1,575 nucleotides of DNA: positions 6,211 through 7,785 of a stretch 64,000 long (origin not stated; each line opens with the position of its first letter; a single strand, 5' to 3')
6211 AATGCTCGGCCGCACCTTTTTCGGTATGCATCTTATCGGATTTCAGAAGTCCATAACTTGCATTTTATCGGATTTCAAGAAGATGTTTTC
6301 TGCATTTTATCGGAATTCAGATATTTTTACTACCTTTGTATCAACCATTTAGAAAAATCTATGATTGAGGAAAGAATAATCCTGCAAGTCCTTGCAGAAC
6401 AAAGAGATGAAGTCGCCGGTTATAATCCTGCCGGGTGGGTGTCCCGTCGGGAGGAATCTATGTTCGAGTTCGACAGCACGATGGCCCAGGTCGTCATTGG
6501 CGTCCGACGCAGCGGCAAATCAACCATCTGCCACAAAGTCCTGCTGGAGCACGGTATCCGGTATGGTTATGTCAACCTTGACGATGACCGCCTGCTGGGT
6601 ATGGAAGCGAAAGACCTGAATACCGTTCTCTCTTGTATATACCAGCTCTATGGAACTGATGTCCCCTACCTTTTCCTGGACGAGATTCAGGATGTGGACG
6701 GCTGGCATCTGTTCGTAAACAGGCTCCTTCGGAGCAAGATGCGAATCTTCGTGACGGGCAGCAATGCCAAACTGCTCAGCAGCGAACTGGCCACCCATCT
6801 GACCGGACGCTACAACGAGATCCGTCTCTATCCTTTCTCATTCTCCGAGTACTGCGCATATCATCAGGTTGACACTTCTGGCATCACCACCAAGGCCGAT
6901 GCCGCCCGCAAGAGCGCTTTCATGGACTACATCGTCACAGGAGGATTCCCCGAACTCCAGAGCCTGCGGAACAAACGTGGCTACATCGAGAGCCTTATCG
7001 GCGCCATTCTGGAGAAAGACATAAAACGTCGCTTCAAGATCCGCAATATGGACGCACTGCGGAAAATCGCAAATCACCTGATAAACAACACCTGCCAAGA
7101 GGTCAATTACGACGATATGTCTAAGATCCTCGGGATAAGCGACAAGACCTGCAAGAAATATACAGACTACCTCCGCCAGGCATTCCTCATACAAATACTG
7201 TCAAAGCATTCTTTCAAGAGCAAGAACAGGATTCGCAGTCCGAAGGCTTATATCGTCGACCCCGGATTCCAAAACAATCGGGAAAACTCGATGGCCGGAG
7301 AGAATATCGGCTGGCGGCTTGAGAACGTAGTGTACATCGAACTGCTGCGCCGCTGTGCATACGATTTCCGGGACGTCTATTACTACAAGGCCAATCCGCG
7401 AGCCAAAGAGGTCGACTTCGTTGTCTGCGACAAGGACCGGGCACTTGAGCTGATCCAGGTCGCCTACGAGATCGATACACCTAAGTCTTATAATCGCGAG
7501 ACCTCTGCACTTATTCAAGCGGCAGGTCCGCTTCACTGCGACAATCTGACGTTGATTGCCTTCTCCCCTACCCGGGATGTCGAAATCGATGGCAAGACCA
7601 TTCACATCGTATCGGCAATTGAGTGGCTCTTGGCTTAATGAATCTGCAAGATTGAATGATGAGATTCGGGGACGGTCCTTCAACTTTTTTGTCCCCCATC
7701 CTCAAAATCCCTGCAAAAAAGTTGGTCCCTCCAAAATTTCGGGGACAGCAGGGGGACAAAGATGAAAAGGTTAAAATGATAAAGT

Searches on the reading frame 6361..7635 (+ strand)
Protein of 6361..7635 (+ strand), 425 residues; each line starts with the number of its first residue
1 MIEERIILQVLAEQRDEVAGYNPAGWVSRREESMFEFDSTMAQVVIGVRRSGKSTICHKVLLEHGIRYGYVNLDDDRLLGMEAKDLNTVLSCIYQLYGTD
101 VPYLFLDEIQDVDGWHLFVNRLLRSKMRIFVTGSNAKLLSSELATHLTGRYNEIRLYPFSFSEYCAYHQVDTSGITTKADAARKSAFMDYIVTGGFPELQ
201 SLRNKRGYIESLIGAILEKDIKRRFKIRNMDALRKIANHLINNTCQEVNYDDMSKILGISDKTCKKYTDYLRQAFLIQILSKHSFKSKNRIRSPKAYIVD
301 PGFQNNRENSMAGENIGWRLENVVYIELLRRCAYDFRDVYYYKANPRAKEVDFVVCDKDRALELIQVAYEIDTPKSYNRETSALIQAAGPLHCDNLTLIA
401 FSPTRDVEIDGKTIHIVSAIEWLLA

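Call 6: search_protein_families(library=pfam, proteins=[window:6361-7635:+], max_evalue=1)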
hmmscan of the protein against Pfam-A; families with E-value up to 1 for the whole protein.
window:6361-7635:+ (425 aa): 2 families
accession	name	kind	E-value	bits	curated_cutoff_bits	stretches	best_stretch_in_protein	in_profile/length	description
PF13173.12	AAA_14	-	3.1e-33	115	27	1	42-165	4-129/129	AAA domain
PF13635.12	DUF4143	-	3.7e-25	89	28.1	1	218-369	1-159/160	Domain of unknown function (DUF4143)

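Call 69: search_protein_families(library=padloc, proteins=[window:6361-7635:+], max_evalue=0.01)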
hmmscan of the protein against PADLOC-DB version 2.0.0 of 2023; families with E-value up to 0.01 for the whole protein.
window:6361-7635:+ (425 aa): 9 families
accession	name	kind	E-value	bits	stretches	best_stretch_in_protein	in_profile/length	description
PDLC04787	PDC-S01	-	2e-98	328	1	38-424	25-407/412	-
PDLC04789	PDC-S01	-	6.5e-44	148.5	1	38-360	15-332/375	-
PDLC04790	PDC-S01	-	9.2e-43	144.5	1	39-367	26-365/422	-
PDLC04791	PDC-S01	-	4.8e-27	92.6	1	38-362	17-345/395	-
PDLC04786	PDC-S01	-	4.3e-13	46.8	1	44-361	24-379/439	-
PDLC04788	PDC-S01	-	4.4e-12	43.7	1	44-307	23-310/448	-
PDLC04792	PDC-S01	-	2.9e-11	40.6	2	39-186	18-173/452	-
PDLC00148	GajB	-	0.0075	13.3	0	102-134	151-184/369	UrvD helicase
PDLC00140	GajB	-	0.0096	13.2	0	103-136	145-179/365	UrvD helicase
